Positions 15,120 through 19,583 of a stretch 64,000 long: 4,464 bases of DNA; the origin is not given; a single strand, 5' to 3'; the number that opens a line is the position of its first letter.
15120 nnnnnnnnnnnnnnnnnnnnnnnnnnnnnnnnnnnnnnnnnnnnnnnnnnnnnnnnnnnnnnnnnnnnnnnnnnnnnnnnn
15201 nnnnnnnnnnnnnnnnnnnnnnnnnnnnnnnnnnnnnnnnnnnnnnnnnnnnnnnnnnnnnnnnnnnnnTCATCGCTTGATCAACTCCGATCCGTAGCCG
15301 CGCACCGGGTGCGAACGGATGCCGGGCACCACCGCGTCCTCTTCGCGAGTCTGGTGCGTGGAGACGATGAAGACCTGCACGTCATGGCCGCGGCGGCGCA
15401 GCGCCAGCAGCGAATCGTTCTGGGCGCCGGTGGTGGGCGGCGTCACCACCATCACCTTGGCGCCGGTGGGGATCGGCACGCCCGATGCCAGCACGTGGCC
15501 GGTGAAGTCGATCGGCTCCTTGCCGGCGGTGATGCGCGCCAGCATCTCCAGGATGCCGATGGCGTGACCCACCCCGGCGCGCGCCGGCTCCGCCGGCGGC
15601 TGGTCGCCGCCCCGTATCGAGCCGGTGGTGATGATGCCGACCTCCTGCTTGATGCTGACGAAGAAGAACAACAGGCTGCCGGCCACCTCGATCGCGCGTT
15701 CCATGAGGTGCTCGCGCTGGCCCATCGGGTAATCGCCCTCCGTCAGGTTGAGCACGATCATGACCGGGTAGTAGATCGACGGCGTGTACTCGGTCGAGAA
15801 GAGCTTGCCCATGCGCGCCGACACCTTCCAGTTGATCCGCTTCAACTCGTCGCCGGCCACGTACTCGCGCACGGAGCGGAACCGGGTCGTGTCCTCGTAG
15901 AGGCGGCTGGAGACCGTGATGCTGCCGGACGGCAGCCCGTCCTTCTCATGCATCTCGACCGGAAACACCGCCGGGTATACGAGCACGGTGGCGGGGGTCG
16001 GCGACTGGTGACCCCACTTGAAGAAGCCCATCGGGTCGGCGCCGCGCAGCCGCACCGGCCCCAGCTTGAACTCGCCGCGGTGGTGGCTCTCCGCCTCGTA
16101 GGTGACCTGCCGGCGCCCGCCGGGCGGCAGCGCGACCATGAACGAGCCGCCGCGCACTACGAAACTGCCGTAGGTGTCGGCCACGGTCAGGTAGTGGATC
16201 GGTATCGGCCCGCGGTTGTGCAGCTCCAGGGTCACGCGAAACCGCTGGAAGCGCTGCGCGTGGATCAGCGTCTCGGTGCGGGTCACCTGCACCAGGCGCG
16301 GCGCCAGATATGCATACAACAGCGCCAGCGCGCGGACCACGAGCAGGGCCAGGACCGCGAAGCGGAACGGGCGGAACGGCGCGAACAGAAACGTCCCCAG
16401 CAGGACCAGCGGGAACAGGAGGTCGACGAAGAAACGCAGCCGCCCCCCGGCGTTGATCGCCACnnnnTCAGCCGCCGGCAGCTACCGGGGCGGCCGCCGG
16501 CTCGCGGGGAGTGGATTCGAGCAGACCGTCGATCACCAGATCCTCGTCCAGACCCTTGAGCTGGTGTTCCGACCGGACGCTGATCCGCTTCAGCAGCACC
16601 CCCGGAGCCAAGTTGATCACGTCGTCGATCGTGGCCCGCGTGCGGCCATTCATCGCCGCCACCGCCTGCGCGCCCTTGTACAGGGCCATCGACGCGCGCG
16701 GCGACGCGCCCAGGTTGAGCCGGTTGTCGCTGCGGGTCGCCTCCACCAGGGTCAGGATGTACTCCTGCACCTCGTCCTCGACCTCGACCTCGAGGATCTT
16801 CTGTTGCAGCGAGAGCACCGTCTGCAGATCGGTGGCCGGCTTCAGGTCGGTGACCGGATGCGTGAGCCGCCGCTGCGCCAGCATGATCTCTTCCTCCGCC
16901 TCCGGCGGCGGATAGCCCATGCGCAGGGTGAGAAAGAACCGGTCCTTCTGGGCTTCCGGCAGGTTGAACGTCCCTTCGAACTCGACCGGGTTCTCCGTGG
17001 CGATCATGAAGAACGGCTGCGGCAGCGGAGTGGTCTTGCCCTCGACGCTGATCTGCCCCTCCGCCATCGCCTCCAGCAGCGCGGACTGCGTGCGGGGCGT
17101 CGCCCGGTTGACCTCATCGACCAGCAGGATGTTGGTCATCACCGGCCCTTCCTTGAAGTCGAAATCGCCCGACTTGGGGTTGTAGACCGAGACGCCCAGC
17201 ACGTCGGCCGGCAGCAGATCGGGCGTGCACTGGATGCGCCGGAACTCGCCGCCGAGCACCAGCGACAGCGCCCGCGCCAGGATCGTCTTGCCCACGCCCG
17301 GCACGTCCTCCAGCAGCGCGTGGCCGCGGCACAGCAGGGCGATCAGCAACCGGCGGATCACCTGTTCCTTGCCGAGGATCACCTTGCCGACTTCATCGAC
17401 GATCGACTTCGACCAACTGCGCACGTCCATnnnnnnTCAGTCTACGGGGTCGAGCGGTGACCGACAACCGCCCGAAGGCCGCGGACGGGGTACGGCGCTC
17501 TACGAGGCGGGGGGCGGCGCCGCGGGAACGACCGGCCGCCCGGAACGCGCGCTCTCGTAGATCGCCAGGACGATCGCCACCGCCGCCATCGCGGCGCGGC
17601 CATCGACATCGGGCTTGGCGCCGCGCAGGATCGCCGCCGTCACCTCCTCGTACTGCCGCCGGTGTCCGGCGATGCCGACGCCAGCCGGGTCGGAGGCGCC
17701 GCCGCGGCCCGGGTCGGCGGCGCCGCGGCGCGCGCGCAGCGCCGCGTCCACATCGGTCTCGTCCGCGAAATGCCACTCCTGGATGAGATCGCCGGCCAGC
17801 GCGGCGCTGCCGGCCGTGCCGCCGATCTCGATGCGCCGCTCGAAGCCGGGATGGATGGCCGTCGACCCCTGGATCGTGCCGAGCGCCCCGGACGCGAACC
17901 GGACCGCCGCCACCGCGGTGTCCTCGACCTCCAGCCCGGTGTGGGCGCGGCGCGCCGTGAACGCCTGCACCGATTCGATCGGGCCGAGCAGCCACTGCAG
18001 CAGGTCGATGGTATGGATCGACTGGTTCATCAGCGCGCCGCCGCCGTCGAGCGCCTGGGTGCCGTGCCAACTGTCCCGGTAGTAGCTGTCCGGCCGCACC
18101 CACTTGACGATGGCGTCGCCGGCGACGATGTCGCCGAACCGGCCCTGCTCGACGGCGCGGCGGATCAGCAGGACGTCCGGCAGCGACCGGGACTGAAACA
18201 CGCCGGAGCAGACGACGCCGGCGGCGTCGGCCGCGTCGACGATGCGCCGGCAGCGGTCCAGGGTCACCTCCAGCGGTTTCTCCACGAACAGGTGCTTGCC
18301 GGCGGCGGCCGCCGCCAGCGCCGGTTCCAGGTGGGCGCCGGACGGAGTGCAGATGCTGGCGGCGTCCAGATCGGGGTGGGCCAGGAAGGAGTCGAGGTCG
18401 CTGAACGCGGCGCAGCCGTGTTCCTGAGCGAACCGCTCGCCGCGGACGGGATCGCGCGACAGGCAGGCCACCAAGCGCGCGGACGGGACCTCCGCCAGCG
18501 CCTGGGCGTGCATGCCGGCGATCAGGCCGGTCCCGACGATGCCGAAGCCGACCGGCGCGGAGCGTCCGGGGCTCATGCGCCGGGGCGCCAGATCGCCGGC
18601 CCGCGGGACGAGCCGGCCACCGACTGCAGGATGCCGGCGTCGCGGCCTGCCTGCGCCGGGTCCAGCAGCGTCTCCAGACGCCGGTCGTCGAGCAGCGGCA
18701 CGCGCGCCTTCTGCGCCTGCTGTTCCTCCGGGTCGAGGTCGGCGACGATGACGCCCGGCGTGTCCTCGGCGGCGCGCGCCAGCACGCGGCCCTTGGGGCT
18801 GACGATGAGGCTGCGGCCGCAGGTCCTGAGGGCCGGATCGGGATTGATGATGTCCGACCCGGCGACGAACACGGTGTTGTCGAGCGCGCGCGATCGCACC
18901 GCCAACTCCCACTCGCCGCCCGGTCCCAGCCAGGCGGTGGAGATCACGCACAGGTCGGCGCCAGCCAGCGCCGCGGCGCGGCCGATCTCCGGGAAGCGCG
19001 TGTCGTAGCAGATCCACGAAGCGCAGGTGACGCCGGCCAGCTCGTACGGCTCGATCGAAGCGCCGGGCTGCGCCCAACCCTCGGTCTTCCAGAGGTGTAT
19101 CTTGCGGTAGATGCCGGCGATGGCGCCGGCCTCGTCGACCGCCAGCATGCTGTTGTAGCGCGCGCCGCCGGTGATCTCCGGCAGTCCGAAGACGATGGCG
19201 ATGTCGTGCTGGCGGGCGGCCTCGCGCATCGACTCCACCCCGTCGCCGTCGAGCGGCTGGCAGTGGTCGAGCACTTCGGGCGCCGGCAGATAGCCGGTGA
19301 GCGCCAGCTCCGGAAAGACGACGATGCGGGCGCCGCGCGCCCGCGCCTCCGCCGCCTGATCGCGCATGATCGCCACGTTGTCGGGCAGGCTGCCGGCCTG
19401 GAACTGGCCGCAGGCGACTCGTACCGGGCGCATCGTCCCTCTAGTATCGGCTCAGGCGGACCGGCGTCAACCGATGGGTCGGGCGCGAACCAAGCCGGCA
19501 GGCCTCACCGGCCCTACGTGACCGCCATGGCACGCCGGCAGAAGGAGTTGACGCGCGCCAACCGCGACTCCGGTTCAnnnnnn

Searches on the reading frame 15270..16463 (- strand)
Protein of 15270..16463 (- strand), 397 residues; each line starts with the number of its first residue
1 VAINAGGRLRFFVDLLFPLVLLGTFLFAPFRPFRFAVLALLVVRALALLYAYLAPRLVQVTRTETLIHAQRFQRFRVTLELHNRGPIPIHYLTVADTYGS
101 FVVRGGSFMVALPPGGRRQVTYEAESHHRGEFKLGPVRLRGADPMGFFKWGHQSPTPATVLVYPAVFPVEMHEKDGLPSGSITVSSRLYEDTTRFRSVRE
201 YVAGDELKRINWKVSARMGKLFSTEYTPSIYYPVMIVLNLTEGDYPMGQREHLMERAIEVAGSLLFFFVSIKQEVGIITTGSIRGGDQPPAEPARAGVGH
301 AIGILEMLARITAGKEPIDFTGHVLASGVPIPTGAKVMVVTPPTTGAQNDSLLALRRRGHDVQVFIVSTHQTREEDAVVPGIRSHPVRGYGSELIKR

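Call 24: search_protein_families(library=pfam, proteins=[window:15270-16463:-], max_evalue=0.001)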
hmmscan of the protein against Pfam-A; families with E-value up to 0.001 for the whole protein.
window:15270-16463:- (397 aa): 1 family
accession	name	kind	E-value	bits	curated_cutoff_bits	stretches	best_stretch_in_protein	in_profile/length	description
PF01882.25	DUF58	-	7.9e-11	42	23.4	1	197-317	1-113/216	Protein of unknown function DUF58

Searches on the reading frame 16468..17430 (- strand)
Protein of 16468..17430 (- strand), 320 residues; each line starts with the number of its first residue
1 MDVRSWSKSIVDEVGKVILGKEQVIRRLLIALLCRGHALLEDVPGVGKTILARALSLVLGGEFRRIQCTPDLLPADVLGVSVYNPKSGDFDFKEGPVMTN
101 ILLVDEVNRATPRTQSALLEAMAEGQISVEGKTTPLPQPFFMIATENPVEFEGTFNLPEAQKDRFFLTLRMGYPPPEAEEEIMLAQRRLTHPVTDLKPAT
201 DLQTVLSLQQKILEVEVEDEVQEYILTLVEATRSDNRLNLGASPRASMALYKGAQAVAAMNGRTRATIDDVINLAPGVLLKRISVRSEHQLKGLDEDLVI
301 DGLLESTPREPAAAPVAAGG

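Call 24: search_protein_families(library=pfam, proteins=[window:16468-17430:-], max_evalue=0.001)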
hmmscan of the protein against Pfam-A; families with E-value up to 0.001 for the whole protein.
window:16468-17430:- (320 aa): 6 families
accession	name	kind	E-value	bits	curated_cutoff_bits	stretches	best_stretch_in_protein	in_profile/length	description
PF07726.17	AAA_3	-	1.4e-58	196.8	27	1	37-167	1-131/131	ATPase family associated with various cellular activities (AAA)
PF17863.7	AAA_lid_2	-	6.5e-16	58.3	22.7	1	230-297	1-68/74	AAA lid domain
PF07728.20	AAA_5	-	2.9e-13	50.5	22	1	43-165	7-139/139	AAA domain (dynein-related subfamily)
PF20030.5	bpMoxR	-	1.7e-07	31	27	1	9-195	5-190/205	MoxR domain in the MoxR-vWA-beta-propeller ternary systems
PF00004.35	AAA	-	2.1e-05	25.4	21.2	1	43-149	6-112/131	ATPase family associated with various cellular activities (AAA)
PF01078.27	Mg_chelatase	-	5.4e-05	23.1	20.3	0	18-59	5-46/207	Magnesium chelatase, subunit ChlI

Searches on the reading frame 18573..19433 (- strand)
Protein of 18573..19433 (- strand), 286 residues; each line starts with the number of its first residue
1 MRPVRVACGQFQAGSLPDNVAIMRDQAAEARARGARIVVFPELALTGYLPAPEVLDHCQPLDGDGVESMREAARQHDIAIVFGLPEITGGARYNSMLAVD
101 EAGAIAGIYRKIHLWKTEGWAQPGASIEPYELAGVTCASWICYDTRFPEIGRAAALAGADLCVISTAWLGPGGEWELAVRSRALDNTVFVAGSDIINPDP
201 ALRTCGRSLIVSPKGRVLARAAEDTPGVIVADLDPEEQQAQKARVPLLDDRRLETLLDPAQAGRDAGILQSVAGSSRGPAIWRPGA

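Call 24: search_protein_families(library=pfam, proteins=[window:18573-19433:-], max_evalue=0.001)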
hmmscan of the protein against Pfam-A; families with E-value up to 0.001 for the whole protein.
window:18573-19433:- (286 aa): 1 family
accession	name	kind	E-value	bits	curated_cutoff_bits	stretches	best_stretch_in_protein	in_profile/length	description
PF00795.27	CN_hydrolase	-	3e-43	148.4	23.2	1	6-240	2-253/256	Carbon-nitrogen hydrolase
